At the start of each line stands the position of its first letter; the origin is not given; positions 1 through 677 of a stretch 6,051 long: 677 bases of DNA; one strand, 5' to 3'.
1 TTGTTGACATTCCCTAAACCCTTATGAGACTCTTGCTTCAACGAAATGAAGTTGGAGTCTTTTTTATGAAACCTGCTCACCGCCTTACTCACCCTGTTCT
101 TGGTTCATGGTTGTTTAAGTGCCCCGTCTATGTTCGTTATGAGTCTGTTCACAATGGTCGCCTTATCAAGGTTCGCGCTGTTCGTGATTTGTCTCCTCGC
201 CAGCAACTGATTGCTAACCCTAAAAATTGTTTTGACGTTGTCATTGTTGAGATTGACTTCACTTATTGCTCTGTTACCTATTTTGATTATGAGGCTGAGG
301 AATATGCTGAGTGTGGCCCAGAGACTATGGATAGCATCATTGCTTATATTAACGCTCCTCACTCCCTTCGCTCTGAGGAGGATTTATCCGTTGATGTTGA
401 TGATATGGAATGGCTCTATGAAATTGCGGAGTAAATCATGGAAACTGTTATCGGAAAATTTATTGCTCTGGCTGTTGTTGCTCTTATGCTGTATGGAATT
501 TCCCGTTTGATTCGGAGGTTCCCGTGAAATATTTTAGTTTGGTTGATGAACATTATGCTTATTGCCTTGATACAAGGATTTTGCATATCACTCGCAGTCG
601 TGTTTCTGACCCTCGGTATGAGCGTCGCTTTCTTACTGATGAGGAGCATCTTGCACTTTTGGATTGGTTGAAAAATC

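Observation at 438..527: ORF 2: unannotated 29-aa single-pass membrane peptide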

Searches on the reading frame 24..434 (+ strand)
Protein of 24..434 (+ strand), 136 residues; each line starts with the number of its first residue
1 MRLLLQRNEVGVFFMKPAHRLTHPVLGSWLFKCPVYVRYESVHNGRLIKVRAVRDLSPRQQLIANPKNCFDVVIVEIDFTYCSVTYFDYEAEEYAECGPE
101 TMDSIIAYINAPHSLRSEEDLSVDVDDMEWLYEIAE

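Call 9: search_protein_families(library=phrogs, proteins=[window:24-434:+], max_evalue=1)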
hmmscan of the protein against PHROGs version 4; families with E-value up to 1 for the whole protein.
window:24-434:+ (136 aa): 1 family
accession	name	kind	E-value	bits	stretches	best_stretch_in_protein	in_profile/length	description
phrog_16859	-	unknown function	0.093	13.7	1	70-86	11-27/55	-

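Call 10: search_protein_families(library=pfam, proteins=[window:24-434:+], max_evalue=1)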
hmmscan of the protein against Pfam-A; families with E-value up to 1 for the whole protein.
window:24-434:+ (136 aa): 0 families

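Call 37: find_homologous_proteins(query=window:66-431:+, max_evalue=0.01)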
Query window:66-431:+ (122 aa): 19 proteins with E <= 0.01 among 22 candidates.
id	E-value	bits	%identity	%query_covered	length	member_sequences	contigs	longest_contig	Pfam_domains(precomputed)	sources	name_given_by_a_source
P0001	2.9e-71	255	92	100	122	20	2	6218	-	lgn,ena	-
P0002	6.4e-71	254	91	100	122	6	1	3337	-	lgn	-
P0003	6.7e-70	251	90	100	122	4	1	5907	-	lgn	-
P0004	3.1e-69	249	88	100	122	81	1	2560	-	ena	-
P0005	3.2e-59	216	76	100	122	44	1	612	-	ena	-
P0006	2.7e-58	213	76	100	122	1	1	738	-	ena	-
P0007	7.0e-58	212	76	100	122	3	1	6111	-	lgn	-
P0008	8.6e-58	212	75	100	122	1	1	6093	-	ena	-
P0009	8.6e-58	212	75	100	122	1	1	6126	-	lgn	-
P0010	3.7e-57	210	77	99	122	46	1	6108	-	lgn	-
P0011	4.9e-57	209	75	99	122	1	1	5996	-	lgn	-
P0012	6.1e-55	202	74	100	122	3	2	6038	-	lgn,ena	-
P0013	9.0e-55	202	73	100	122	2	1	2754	-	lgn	-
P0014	9.7e-54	199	74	100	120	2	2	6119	-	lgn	-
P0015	2.8e-52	194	71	100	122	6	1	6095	-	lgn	-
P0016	1.4e-51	192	71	100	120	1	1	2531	-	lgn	-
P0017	3.3e-50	187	71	100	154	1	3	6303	-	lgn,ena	-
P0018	7.6e-49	183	69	99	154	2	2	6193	-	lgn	-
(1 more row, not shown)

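Call 39: find_encoding_contigs(protein=P0018, flank=1500, max_places=3)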
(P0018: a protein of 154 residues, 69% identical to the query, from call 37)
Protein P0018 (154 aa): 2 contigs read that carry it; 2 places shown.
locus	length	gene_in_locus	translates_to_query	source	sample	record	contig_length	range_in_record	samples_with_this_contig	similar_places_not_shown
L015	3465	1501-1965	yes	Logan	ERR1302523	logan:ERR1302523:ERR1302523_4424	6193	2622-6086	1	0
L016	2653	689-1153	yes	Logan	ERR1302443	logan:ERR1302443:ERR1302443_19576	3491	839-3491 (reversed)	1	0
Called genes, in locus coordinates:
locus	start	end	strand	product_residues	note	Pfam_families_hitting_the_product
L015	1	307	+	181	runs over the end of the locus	PF02306:Phage_G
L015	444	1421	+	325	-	PF04687:Microvir_H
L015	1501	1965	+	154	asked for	-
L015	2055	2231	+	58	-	-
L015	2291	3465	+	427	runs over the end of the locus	?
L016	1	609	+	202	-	?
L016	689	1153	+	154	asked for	-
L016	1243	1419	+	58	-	-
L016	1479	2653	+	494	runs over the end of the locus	PF05840:Phage_GPA, PF23343:REP_ORF2-G2P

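Call 40: find_encoding_contigs(protein=P0017, flank=1500, max_places=3)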
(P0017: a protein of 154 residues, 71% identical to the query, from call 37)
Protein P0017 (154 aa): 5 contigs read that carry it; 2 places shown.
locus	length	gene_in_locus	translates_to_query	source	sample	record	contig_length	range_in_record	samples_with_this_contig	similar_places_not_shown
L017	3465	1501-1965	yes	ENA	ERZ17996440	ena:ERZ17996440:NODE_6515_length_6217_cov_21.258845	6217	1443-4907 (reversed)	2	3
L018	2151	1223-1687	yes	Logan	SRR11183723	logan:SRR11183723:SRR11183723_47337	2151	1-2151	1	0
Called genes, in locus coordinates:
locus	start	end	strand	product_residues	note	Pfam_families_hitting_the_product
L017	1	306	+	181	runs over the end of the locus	PF02306:Phage_G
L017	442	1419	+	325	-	PF04687:Microvir_H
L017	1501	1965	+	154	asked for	-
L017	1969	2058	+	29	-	-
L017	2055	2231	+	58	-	-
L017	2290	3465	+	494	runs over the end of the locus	PF05840:Phage_GPA, PF23343:REP_ORF2-G2P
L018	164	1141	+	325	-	PF04687:Microvir_H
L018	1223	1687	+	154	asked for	-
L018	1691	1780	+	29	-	-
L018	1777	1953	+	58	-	-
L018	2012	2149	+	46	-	?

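Call 41: find_encoding_contigs(protein=P0015, flank=1500, max_places=3)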
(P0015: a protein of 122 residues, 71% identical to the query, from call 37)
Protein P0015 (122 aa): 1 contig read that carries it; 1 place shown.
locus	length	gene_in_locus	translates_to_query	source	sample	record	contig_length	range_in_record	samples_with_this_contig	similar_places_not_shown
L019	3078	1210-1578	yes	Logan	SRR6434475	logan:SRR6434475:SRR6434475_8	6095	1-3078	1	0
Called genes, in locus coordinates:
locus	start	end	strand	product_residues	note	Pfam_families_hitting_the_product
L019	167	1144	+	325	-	PF04687:Microvir_H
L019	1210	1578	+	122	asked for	-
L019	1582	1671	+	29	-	-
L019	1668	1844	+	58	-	-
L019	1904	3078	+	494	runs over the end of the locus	PF05840:Phage_GPA, PF23343:REP_ORF2-G2P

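Call 42: find_encoding_contigs(protein=P0014, flank=1500, max_places=3)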
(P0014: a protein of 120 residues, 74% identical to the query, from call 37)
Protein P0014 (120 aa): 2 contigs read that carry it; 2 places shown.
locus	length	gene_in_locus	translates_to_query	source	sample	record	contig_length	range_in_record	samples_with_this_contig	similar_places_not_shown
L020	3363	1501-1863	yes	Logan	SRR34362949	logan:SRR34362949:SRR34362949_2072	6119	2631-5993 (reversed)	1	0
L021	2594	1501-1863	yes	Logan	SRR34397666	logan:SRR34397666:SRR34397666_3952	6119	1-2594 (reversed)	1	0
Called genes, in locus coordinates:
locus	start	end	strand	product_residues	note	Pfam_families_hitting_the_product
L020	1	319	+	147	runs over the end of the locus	?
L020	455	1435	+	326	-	PF04687:Microvir_H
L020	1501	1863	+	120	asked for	-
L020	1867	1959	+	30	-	-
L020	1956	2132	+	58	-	-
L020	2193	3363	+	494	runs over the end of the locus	PF05840:Phage_GPA, PF23343:REP_ORF2-G2P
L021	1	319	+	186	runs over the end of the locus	PF02306:Phage_G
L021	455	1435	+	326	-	PF04687:Microvir_H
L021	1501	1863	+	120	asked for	-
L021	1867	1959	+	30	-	-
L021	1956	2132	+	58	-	-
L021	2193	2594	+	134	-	?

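Call 43: find_encoding_contigs(protein=P0012, flank=1500, max_places=3)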
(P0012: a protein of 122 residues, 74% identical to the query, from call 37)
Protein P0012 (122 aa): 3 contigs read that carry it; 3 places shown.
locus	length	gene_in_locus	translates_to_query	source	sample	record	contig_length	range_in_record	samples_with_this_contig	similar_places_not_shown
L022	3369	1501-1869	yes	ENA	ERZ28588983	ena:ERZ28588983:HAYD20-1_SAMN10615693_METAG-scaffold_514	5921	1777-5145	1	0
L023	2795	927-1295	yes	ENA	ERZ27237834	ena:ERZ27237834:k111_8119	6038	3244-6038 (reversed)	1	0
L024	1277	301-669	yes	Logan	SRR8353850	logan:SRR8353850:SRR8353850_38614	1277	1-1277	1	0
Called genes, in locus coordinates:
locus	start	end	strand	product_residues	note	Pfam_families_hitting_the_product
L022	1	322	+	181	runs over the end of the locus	PF02306:Phage_G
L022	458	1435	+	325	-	PF04687:Microvir_H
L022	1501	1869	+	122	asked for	-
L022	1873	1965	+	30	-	-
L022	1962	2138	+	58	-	-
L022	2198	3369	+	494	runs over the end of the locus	PF05840:Phage_GPA, PF23343:REP_ORF2-G2P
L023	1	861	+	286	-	?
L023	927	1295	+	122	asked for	-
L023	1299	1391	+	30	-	-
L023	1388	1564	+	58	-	-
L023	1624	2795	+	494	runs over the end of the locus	PF05840:Phage_GPA, PF23343:REP_ORF2-G2P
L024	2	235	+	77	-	?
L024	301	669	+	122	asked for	-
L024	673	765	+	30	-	-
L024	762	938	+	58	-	-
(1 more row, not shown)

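Call 44: find_encoding_contigs(protein=P0010, flank=1500, max_places=3)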
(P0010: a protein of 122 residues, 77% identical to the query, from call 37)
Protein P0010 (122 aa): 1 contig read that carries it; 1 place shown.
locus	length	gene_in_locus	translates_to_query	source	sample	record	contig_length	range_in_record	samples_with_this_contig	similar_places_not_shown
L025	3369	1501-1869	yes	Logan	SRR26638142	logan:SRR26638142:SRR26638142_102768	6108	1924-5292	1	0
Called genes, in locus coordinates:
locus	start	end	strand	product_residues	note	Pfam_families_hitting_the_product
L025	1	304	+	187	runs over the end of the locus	PF02306:Phage_G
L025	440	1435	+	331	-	PF04687:Microvir_H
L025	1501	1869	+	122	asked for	-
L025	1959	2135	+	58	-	-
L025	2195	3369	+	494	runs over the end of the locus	PF05840:Phage_GPA, PF23343:REP_ORF2-G2P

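Call 47: find_encoding_contigs(protein=P0016, flank=1500, max_places=3)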
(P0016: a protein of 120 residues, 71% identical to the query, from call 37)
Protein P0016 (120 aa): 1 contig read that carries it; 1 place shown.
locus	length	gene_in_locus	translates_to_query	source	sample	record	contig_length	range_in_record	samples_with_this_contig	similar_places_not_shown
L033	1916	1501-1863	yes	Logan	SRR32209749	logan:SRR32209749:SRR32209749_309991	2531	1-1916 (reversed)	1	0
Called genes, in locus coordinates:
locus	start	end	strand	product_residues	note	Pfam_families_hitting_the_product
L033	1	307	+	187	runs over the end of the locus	PF02306:Phage_G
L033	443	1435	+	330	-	PF04687:Microvir_H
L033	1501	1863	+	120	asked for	-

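Call 68: predict_structure(alignment_id=A1)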
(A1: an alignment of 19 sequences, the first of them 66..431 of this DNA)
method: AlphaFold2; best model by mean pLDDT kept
length: 122 residues; sequences in the alignment: 19
mean_pLDDT: 88.8   pTM: 0.80
mean pLDDT of the five models: 88.8, 87.0, 82.2, 79.2, 67.8
residues with pLDDT >= 90: 69; 70-90: 50; 50-70: 3; < 50: 0
segments of 3 or more residues with pLDDT < 50: none
pLDDT, mean of each block of 10 residues (from residue 1): 92 93 92 92 81 78 93 86 90 88 94 90 85
secondary structure, 60 per line:
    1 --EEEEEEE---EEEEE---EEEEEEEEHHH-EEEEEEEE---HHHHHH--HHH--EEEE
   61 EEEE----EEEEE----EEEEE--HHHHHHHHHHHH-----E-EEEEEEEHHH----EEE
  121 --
elements in order: E3-9 E13-17 E21-28 E33-40 H44-49 E57-64 E69-73 E78-82 H85-96 E104-110 E118-120

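Call 79: search_protein_representatives(alignment_id=A1)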
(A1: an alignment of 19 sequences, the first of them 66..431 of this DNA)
Query: 19 sequences, 122 profile positions. Proteins with E-value up to 0.001 (for the whole library): 3; up to 1e-10: 3; up to 1e-30: 2. The best 3 are listed.
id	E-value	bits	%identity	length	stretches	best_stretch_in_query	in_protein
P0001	5.4e-71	252.6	-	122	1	1-122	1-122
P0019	4.1e-50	185.2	-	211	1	1-87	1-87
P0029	8.5e-16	74.4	-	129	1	1-120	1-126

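Call 81: fold_search(model_id=the predicted structure, library=viral)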
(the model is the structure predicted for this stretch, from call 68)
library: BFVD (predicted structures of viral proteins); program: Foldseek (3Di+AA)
matches with E <= 10: 721; with E <= 0.001: 1
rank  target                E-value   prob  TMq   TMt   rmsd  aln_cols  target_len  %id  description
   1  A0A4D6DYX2            7.7e-19  1.00  0.96  0.96   1.0       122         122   74  (no name in the UniProt tables at hand)
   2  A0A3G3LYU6            3.4e-03  1.00  0.46  0.49   5.7       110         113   10  Uncharacterized protein [Brevibacterium phage Cantare]
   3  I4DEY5                7.3e-02  0.23  0.21  0.08  12.2       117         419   12  Spike glycoprotein (Fragment) [Human coronavirus NL63]
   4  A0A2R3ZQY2            9.6e-02  0.95  0.31  0.26   9.7        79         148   15  (no name in the UniProt tables at hand)
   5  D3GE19                1.1e-01  0.20  0.21  0.14  12.4       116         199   10  Spike glycoprotein (Fragment) [Human coronavirus NL63]
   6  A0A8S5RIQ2            1.3e-01  0.96  0.32  0.23   5.7        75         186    5  Uncharacterized protein [virus sp. ctHG14]
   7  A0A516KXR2            1.9e-01  0.85  0.29  0.36   6.6        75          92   17  (no name in the UniProt tables at hand)
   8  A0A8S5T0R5            2.4e-01  0.87  0.32  0.38   6.2        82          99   16  Uncharacterized protein [Podoviridae sp. ctnWS46]
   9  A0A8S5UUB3            2.7e-01  0.72  0.27  0.16   7.0        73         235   15  TFIIB zinc-binding [Siphoviridae sp. ctGsX68]
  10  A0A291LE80            2.7e-01  0.57  0.31  0.40   5.5        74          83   16  Uncharacterized protein [Aeromonas phage AS-yj]
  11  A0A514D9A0            3.2e-01  0.13  0.17  0.16   8.7        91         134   14  Uncharacterized protein [Leviviridae sp.]
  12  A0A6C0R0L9            3.6e-01  0.38  0.26  0.28  10.1       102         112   10  Uncharacterized protein [Alteromonas phage vB_AmeM_PT11-V22]
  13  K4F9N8                3.6e-01  0.35  0.25  0.26  12.2        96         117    8  Uncharacterized protein [Cronobacter phage vB_CsaM_GAP32]
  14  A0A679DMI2            3.8e-01  0.77  0.27  0.37   9.5        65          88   17  (no name in the UniProt tables at hand)
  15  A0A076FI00            3.8e-01  0.14  0.18  0.07  10.7        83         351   11  Putative calpain family thiol protease [Aureococcus anophagefferens virus]
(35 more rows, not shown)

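Call 83: find_encoding_contigs(protein=P0029, flank=3000, max_places=6)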
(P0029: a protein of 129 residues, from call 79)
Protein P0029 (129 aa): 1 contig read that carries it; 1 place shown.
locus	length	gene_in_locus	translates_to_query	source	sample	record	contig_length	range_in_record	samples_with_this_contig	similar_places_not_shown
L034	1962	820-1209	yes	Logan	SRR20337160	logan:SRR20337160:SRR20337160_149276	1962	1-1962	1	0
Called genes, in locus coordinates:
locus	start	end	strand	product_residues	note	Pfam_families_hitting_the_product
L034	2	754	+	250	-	?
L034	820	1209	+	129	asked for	-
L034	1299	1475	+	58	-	-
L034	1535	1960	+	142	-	?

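Call 87: search_protein_families(library=ncbifam, proteins=[window:66-431:+], max_evalue=1)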
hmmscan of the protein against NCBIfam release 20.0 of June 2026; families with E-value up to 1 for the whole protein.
window:66-431:+ (122 aa): 0 families

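Call 88: search_protein_families(library=padloc, proteins=[window:66-431:+], max_evalue=1)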
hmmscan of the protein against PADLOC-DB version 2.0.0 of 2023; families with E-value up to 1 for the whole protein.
window:66-431:+ (122 aa): 0 families

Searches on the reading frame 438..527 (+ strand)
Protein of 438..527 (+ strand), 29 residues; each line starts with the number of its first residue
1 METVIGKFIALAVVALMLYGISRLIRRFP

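Call 9: search_protein_families(library=phrogs, proteins=[window:438-527:+], max_evalue=1)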
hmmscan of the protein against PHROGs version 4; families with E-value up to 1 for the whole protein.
window:438-527:+ (29 aa): 3 families
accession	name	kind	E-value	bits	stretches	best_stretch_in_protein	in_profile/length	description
phrog_4546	-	unknown function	0.026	15.3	1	2-20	4-22/36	-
phrog_12443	-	moron, auxiliary metabolic gene and host takeover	0.12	13.1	1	3-15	25-37/67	membrane protein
phrog_5315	-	unknown function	0.14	13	1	8-26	8-26/48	-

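Call 10: search_protein_families(library=pfam, proteins=[window:438-527:+], max_evalue=1)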
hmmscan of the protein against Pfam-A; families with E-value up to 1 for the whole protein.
window:438-527:+ (29 aa): 0 families

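Call 36: search_dna_similar(query=window:438-524:+, collection=phages, mode=protein, max_evalue=10, max_rows=60)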
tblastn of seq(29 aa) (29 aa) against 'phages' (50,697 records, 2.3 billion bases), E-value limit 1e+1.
Records with a match: 25; places in all: 25; records where one place covers at least 80% of the query: 25.
Best place of each record, by identity: >=99% 2; 95-99% 5; 90-95% 8; 80-90% 10.
By first word of the organism name: Escherichia 21; Enterobacteria 3; Microviridae 1.
By host as written in the record: - 20; Escherichia coli strain K12 2; Escherichia coli 2; Escherichia coli MG1655 K12 1.
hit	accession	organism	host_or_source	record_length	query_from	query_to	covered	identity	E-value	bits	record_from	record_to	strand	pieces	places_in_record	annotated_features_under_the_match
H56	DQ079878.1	Enterobacteria phage NC3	-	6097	1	29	100%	100.0%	1e-10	58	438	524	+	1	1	none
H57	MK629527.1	Escherichia phage Lilleven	Escherichia coli MG1655 K12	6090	1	29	100%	100.0%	1e-10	58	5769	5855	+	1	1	hypothetical protein (x2)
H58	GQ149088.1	Escherichia phage St-1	Escherichia coli strain K12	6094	1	29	100%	96.6%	1e-9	55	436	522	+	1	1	none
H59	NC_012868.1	Escherichia phage St-1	Escherichia coli strain K12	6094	1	29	100%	96.6%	1e-9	55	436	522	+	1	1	none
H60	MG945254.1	Microviridae sp.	dog feces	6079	1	29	100%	96.6%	1e-9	55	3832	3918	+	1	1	similar to hypothetical protein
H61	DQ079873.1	Enterobacteria phage WA13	-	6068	1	29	100%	93.1%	5e-10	56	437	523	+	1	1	none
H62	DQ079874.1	Escherichia phage WA45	-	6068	1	29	100%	93.1%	5e-10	56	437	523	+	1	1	none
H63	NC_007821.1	Enterobacteria phage WA13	Escherichia coli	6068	1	29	100%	93.1%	5e-10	56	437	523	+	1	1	none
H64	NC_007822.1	Escherichia phage WA45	-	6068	1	29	100%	93.1%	5e-10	56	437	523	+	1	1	none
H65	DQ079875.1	Escherichia phage NC28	-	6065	1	29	100%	93.1%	5e-10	56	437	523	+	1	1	none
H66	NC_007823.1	Escherichia phage NC28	-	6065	1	29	100%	93.1%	5e-10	56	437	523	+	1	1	none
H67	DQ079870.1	Escherichia phage ID21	-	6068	1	29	100%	93.1%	2e-9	54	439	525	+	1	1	none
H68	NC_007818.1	Escherichia phage ID21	-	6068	1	29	100%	93.1%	2e-9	54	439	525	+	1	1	none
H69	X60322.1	Escherichia phage alpha3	-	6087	1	29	100%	89.7%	5e-9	53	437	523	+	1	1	whole genome of bacteriophage alpha3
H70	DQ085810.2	Escherichia phage alpha3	-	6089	1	29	100%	89.7%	5e-9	53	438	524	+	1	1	none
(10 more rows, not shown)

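Call 57: search_dna_similar(query=window:438-524:+, collection=plasmids, mode=protein, max_evalue=10)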
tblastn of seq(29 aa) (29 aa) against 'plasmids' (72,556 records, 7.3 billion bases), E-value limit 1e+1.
No match.

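Call 86: list_cluster_members(proteins=[window:438-524:+, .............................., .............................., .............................])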
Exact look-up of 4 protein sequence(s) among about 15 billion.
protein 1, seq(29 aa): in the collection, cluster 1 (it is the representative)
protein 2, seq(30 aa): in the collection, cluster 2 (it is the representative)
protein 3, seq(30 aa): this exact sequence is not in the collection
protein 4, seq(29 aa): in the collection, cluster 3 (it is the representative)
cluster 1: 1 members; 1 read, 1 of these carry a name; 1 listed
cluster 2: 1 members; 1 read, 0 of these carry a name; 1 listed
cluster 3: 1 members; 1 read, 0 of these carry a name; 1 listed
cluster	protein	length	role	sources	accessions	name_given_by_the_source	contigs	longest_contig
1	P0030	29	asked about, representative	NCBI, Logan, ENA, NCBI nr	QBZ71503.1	hypothetical protein [Escherichia phage Lilleven]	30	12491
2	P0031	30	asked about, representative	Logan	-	-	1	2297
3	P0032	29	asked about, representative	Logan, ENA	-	-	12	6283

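Call 87: search_protein_families(library=ncbifam, proteins=[window:438-524:+], max_evalue=1)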
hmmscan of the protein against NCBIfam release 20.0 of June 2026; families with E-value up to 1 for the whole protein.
seq(29 aa): 0 families

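Call 88: search_protein_families(library=padloc, proteins=[window:438-524:+], max_evalue=1)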
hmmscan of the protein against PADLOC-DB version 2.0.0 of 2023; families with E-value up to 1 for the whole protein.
seq(29 aa): 0 families

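Call 89: search_solved_structures(query=window:438-524:+, max_evalue=10)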
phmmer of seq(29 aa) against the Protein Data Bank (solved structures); distinct sequences matched with E-value up to 10: 0.
